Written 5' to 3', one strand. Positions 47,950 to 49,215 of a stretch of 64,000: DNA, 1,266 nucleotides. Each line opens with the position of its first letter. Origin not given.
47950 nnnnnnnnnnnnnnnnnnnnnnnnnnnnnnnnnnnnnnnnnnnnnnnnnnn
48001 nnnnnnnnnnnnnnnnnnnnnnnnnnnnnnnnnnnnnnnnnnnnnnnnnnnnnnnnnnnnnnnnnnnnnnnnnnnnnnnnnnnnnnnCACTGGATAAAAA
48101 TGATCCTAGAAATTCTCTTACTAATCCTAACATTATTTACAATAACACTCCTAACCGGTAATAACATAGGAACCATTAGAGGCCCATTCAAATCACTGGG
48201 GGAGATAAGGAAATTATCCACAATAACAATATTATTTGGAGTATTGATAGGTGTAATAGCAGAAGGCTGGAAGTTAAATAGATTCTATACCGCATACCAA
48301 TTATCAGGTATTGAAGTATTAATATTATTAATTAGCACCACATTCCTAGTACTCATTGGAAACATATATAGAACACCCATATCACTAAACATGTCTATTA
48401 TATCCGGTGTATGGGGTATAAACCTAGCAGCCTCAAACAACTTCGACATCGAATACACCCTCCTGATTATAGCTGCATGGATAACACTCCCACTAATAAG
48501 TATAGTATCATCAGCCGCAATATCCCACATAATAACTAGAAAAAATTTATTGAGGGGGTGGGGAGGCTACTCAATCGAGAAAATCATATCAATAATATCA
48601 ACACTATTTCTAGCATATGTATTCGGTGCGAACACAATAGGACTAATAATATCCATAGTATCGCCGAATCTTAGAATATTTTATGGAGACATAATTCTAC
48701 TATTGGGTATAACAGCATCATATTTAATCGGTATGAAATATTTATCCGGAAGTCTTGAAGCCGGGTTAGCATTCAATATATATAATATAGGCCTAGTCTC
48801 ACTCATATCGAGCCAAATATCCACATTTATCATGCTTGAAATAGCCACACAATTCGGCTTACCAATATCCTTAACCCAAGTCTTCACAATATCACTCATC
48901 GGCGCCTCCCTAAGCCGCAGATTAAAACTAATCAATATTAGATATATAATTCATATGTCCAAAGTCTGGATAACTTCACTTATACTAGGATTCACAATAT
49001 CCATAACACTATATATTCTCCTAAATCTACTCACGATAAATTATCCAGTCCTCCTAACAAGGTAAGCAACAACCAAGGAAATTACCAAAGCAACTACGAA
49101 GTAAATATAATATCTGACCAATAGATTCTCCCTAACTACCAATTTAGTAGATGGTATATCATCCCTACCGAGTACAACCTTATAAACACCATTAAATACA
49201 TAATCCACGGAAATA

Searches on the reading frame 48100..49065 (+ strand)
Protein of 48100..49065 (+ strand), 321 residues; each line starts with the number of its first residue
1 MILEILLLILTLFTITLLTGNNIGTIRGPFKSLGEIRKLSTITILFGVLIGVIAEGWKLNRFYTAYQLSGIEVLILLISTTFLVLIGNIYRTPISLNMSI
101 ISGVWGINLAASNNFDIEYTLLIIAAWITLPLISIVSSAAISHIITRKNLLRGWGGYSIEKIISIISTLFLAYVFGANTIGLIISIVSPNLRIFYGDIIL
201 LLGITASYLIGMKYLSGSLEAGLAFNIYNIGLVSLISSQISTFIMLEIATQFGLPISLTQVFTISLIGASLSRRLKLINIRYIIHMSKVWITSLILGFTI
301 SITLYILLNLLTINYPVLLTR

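Call 67: search_protein_families(library=pfam, proteins=[window:48100-49065:+], max_evalue=0.00001)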
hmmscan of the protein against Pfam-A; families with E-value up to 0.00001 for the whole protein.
window:48100-49065:+ (321 aa): 1 family
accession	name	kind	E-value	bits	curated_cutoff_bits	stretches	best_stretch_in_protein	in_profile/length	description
PF01384.25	PHO4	-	3e-14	53.2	33.7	1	69-301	62-350/350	Phosphate transporter family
